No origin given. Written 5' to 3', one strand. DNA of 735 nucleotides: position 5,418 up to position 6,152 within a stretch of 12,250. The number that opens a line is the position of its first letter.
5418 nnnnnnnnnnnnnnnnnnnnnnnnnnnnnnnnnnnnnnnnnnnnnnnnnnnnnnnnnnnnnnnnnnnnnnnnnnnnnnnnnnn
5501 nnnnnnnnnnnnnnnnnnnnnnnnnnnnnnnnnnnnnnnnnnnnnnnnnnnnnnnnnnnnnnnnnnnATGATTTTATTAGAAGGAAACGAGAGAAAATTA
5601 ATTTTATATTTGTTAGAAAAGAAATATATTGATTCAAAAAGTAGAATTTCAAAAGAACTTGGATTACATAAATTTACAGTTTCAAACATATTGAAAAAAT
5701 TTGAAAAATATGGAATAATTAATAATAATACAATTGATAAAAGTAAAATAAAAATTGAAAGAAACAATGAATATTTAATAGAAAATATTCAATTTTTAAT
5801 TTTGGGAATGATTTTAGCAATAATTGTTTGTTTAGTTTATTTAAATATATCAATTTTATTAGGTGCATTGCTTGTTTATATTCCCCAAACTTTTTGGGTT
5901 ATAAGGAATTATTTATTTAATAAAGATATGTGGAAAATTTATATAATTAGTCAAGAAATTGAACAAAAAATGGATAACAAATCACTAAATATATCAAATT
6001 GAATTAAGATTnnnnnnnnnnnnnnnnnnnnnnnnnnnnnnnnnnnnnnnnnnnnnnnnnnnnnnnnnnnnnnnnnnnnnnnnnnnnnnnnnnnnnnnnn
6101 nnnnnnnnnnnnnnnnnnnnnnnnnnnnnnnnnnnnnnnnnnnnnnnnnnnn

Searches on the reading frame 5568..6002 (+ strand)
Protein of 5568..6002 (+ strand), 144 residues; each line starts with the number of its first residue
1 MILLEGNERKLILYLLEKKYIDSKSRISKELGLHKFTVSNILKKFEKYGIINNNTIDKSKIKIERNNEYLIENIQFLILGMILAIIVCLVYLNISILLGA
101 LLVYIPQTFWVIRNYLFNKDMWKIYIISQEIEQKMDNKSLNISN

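Call 7: search_protein_families(library=pfam, max_evalue=0.1, proteins=[window:5568-6002:+])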
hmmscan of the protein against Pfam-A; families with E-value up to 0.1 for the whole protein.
window:5568-6002:+ (144 aa): 15 families
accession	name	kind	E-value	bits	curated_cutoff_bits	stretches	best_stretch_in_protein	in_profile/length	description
PF13545.12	HTH_Crp_2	-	0.00077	19.8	27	1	23-57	24-56/70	Crp-like helix-turn-helix domain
PF13730.12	HTH_36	-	0.00091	19.4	25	1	4-51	3-55/55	Helix-turn-helix domain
PF01325.25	Fe_dep_repress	-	0.0018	18.9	26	1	12-50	13-51/60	Iron dependent repressor, N-terminal DNA binding domain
PF13384.12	HTH_23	-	0.0018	18.5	24.6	1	8-50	6-46/50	Homeodomain-like domain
PF24409.1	wHTH-PRTase_assc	-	0.0044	17.5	27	1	11-54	2-44/83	wHTH-PRTase associated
PF13518.12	HTH_28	-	0.007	16.9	25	1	12-50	6-41/52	Helix-turn-helix domain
PF25787.1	HTH_SB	-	0.009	16.2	43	1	23-49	24-50/53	Sleeping Beauty transposase HTH domain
PF14828.11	Amnionless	-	0.0097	15.2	30.4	1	34-138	304-402/442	Amnionless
PF14965.11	BRI3BP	-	0.012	15.6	27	1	74-129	72-122/179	Negative regulator of p53/TP53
PF01047.28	MarR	-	0.014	15.7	24.6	1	25-52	21-48/59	MarR family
PF18024.7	HTH_50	-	0.034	14.3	27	1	5-50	9-49/50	Helix-turn-helix domain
PF01022.26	HTH_5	-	0.05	13.9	22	1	9-52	4-46/47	Bacterial regulatory protein, arsR family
PF01978.25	TrmB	-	0.053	13.8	25.6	1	8-55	10-56/68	Sugar-specific transcriptional regulator TrmB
PF10007.15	DUF2250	-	0.066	13.8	24.4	1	6-62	7-66/93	Uncharacterized protein conserved in archaea (DUF2250)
PF13551.12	HTH_29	-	0.073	13.6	28.1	1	13-50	5-41/64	Winged helix-turn helix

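Call 38: find_homologous_proteins(query=window:5568-6002:+, max_evalue=0.01)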
Query window:5568-6002:+ (144 aa): 5 proteins with E <= 0.01 among 67 candidates.
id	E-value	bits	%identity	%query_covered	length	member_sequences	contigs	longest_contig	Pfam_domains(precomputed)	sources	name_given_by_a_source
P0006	2.3e-82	292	100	100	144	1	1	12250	-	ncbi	ncbi:MAG: hypothetical protein ACP5G1_01580 [Nanopusillaceae archaeon]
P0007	5.2e-82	291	99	100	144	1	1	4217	-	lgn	-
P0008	3.7e-81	288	98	100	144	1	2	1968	-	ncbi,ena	-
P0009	4.4e-81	288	97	100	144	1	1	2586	-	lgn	-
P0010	9.2e-40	154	60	89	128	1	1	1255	-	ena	-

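Call 39: find_encoding_contigs(protein=P0007, flank=10000)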
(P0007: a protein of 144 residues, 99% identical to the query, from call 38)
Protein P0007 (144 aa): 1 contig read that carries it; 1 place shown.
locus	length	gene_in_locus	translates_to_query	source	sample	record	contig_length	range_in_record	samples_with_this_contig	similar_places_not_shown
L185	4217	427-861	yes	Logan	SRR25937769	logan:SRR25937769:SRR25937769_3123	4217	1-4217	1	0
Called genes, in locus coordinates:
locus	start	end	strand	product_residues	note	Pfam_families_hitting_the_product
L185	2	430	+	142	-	?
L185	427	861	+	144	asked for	-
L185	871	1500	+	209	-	-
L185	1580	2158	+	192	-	-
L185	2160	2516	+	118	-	-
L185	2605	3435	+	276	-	-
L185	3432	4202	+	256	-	-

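Call 40: find_encoding_contigs(protein=P0009, flank=10000)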
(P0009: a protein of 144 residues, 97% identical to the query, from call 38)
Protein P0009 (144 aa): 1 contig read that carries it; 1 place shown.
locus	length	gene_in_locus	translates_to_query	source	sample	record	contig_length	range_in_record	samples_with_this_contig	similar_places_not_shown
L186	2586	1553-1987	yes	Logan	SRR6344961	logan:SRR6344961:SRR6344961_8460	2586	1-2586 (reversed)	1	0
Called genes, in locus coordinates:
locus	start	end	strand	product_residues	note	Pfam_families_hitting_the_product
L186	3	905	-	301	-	?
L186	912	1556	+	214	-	PF01944:SpoIIM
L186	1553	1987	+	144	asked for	-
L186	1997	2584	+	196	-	?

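Call 41: find_encoding_contigs(protein=P0010, flank=10000)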
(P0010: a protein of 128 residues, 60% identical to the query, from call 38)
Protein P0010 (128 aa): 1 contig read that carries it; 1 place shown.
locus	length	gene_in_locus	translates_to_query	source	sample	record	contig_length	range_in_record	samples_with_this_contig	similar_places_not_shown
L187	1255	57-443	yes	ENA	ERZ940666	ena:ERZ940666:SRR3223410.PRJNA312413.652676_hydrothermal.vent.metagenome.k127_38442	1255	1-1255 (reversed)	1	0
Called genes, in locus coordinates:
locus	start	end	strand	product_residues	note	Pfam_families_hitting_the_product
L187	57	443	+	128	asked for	-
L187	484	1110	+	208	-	-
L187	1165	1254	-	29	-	?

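Call 42: find_encoding_contigs(protein=P0008, flank=10000)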
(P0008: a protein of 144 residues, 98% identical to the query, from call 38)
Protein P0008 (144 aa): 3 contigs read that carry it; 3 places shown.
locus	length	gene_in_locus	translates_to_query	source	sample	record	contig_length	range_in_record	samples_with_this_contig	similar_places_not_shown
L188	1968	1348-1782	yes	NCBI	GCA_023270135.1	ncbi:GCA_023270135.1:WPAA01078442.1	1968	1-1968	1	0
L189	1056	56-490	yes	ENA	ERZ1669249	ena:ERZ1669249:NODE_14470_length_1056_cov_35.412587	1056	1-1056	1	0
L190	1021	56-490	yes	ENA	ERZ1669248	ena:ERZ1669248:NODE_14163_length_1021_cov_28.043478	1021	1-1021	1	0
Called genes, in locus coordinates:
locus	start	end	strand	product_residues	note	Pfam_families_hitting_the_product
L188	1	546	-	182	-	?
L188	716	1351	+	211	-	PF01944:SpoIIM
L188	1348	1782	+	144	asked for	-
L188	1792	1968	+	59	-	?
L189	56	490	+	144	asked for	-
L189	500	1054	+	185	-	?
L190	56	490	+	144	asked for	-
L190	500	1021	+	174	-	?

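Call 47: search_solved_structures(query=window:5568-6002:+, max_evalue=1)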
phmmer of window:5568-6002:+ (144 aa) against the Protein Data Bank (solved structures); distinct sequences matched with E-value up to 1: 3.
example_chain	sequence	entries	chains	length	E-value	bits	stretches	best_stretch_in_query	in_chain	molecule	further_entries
1i1g_A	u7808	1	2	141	0.17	15.3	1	9-59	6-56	TRANSCRIPTIONAL REGULATOR LRPA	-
2b0l_A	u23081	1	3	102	0.3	14.5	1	24-72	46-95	GTP-sensing transcriptional pleiotropic repressor codY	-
2w48_A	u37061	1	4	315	0.7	13.3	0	23-52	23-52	SORBITOL OPERON REGULATOR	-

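Call 59: predict_structure(alignment_id=A2)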
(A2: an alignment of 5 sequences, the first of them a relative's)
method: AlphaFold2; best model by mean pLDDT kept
length: 144 residues; sequences in the alignment: 5
mean_pLDDT: 82.9   pTM: 0.59
mean pLDDT of the five models: 82.9, 81.3, 81.2, 79.0, 58.2
residues with pLDDT >= 90: 29; 70-90: 98; 50-70: 8; < 50: 9
segments of 3 or more residues with pLDDT < 50: 132-138
pLDDT, mean of each block of 10 residues (from residue 1): 86 86 86 89 88 84 85 89 93 91 89 85 77 47 49
secondary structure, 60 per line:
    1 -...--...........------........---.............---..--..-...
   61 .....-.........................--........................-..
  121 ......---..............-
elements in order: E2-4 H7-17 H24-31 H35-47 E61-65 H67-91 H94-117 E122-126 H130-143

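Call 62: fold_search(model_id=the predicted structure, library=pdb)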
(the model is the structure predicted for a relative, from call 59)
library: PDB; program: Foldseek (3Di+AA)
matches with E <= 10: 1108; with E <= 0.001: 0
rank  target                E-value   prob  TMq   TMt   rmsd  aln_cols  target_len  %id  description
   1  6fi9_A                6.0e-02  0.93  0.25  0.25   9.9        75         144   21  Crystal Structure of a zinc-responsive MarR family member, Lactococcus lactis ZitR (released 2019-02-20)
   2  8q90_A                8.1e-02  0.95  0.30  0.30  12.6        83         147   25  Halophilic Lrp transcription factor (released 2024-01-31)
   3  5yi3_B                8.6e-02  0.94  0.25  0.25  10.7        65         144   17  Structure of Lactococcus lactis ZitR, C30S mutant in complex with DNA (released 2017-12-06)
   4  5yhx_A                9.2e-02  0.92  0.26  0.26   9.8        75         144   21  Structure of Lactococcus lactis ZitR, wild type (released 2017-12-06)
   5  3tgn_B                1.6e-01  0.93  0.27  0.27   8.9        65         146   11  Crystal Structure of the zinc-dependent MarR Family Transcriptional Regulator AdcR in the Zn(II)-bound State (released 2011-11-30)
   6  3bj6_A                1.8e-01  0.95  0.28  0.26  10.2        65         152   17  Crystal structure of MarR family transcription regulator SP03579 (released 2007-12-18)
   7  3bj6_B                1.8e-01  0.94  0.28  0.27  10.2        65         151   17  Crystal structure of MarR family transcription regulator SP03579 (released 2007-12-18)
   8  2p5v_C                2.0e-01  0.89  0.32  0.30  13.3        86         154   14  Crystal Structure of Transcriptional Regulator NMB0573 from Neisseria Meningitidis (released 2007-04-03)
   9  4zzl_A                2.1e-01  0.98  0.30  0.30   7.8        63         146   11  MexR R21W derepressor mutant causing multidrug resistance in P. aeruginosa by mexAB-oprM efflux pump expression (released 2016-07-27)
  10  2p6t_B                2.1e-01  0.85  0.32  0.30  13.7        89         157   13  CRYSTAL STRUCTURE OF TRANSCRIPTIONAL REGULATOR NMB0573 and L-LEUCINE COMPLEX FROM NEISSERIA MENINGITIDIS (released 2007-04-03)
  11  4ija_B                2.3e-01  1.00  0.31  0.13   1.1        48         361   29  Structure of S. aureus methicillin resistance factor MecR2 (released 2013-06-12)
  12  4ija_A                2.3e-01  1.00  0.30  0.12   1.2        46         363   30  Structure of S. aureus methicillin resistance factor MecR2 (released 2013-06-12)
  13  8pvt_A                2.3e-01  0.98  0.33  0.35   2.6        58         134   19  Manganese-dependent transcriptional repressor DR2539 complexed with cadmium (SAD 7 keV) (released 2024-05-08)
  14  2cfx_A                2.4e-01  0.77  0.30  0.31  12.9        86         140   20  Structure of B.subtilis LrpC (released 2006-03-28)
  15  4fht_A                2.5e-01  0.97  0.30  0.31  10.2        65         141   11  Crystal Structure of the PcaV transcriptional regulator from Streptomyces coelicolor in complex with its natural ligan (released 2013-04-24)
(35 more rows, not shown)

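Call 64: search_protein_families(library=ncbifam, max_evalue=0.1, proteins=[window:5568-6002:+])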
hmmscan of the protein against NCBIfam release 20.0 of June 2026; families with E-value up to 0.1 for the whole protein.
window:5568-6002:+ (144 aa): 6 families
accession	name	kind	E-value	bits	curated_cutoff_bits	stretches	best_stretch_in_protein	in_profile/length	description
NF040939.2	trans_reg_lrs14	equivalog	0.0064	16.5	90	1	8-61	23-76/103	Lrs14 family HTH-type transcriptional regulator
TIGR01884.1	cas_HTH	subfamily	0.02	14.3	60.2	1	10-60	145-194/202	CRISPR-associated CARF protein Csa3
NF053755.1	MsvR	equivalog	0.023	14.4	220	1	4-55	10-60/236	transcriptional factor MsvR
NF040820.1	trans_reg_LrpA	equivalog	0.028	14.3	250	1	9-62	6-59/141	HTH-type transcriptional regulator LrpA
NF005385.0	PRK06930.1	subfamily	0.031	14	136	1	7-47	118-156/170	positive control sigma-like factor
TIGR03879.1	near_KaiC_dom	domain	0.033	14.7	65.1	1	16-47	30-61/91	probable regulatory domain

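Call 65: search_protein_families(library=phrogs, max_evalue=0.01, proteins=[window:5568-6002:+])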
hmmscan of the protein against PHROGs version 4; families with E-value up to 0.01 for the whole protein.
window:5568-6002:+ (144 aa): 5 families
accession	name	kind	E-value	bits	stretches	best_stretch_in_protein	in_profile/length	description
phrog_10086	-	DNA, RNA and nucleotide metabolism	0.0017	19.5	1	6-57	17-66/91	HTH DNA binding protein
phrog_22534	-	unknown function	0.0021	19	1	22-57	45-80/111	-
phrog_186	-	DNA, RNA and nucleotide metabolism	0.0022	18.7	1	8-72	43-113/308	DnaD-like helicase loader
phrog_270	-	DNA, RNA and nucleotide metabolism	0.0031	17.9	1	7-72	48-116/383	replication initiation protein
phrog_8102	-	DNA, RNA and nucleotide metabolism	0.0045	17.1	1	17-58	54-95/337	replication initiation protein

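Call 78: search_protein_representatives(protein=P0006)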
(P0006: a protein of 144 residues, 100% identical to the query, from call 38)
Query: 144 residues. Proteins with E-value up to 0.001 (for the whole library): 5; up to 1e-10: 1; up to 1e-30: 1. The best 5 are listed.
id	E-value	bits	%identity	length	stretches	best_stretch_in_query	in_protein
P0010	2.9e-40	153.8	62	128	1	2-128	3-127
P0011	5.6e-07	46.1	30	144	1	4-125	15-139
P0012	5.3e-06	42.9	31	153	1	4-134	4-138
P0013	2.0e-04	37.8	32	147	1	4-130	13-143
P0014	4.6e-04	36.6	32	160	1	6-127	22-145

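Call 79: find_encoding_contigs(protein=P0011, flank=10000)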
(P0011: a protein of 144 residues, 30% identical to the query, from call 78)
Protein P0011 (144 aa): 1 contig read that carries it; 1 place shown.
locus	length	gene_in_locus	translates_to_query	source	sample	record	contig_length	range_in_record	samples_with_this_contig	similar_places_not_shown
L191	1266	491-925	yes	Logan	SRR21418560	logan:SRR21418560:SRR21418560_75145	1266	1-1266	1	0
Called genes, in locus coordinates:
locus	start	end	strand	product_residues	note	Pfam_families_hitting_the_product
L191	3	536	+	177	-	?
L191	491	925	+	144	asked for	-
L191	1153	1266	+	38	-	?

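Call 80: find_encoding_contigs(protein=P0012, flank=10000)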
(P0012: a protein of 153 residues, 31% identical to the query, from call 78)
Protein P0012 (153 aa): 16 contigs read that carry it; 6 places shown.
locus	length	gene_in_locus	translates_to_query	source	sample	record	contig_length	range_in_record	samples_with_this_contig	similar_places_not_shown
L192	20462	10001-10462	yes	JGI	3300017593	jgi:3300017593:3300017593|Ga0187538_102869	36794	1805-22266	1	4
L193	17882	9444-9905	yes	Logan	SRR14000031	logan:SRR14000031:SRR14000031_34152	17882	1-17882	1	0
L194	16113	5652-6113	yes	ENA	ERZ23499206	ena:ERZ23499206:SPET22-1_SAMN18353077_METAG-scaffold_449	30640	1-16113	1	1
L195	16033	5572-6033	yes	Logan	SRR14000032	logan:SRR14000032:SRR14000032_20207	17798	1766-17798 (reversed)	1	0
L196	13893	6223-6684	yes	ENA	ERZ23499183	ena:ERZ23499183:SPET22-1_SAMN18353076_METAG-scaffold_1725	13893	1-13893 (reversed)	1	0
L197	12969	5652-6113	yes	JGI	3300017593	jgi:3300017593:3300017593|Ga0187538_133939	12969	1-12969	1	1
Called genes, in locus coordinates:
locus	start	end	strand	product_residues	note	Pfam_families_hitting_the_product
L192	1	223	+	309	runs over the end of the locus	PF00158:Sigma54_activat (faint), PF00493:MCM, PF01078:Mg_chelatase (faint), PF07728:AAA_5 (weak), PF17855:MCM_lid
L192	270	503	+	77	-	-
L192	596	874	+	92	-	-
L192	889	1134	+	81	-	-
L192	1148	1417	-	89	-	-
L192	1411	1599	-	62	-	-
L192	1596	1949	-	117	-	-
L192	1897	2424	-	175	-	-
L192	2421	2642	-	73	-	-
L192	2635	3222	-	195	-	-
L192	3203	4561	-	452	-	PF14890:Intein_splicing, PF14528:LAGLIDADG_3 (weak)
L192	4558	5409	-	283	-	-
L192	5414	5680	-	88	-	-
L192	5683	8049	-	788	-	PF14890:Intein_splicing, PF14528:LAGLIDADG_3 (weak), PF04055:Radical_SAM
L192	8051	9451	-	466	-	-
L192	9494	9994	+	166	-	-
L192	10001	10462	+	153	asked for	PF01022:HTH_5, PF08279:HTH_11 (faint), PF13412:HTH_24, PF01978:TrmB (faint), PF12840:HTH_20 (weak)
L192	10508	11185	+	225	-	-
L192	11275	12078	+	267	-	-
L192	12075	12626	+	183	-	-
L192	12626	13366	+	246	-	-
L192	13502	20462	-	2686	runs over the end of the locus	PF10102:DUF2341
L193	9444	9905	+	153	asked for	PF01022:HTH_5, PF08279:HTH_11 (faint), PF13412:HTH_24, PF01978:TrmB (faint), PF12840:HTH_20 (weak)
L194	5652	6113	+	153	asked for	PF01022:HTH_5, PF08279:HTH_11 (faint), PF13412:HTH_24, PF01978:TrmB (faint), PF12840:HTH_20 (weak)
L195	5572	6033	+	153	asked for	PF01022:HTH_5, PF08279:HTH_11 (faint), PF13412:HTH_24, PF01978:TrmB (faint), PF12840:HTH_20 (weak)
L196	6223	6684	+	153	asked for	PF01022:HTH_5, PF08279:HTH_11 (faint), PF13412:HTH_24, PF01978:TrmB (faint), PF12840:HTH_20 (weak)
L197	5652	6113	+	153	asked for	PF01022:HTH_5, PF08279:HTH_11 (faint), PF13412:HTH_24, PF01978:TrmB (faint), PF12840:HTH_20 (weak)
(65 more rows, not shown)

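Call 81: find_encoding_contigs(protein=P0014, flank=10000)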
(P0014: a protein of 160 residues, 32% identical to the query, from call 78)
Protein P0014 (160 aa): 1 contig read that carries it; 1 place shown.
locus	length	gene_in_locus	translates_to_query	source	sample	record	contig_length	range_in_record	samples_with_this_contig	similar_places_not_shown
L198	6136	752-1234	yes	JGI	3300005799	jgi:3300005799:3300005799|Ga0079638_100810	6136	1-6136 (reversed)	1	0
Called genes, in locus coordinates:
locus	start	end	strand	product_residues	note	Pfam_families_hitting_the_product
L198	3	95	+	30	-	?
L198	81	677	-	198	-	-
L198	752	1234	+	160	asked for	-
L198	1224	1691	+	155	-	-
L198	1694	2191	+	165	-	-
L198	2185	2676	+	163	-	-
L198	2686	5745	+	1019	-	-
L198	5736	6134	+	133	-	?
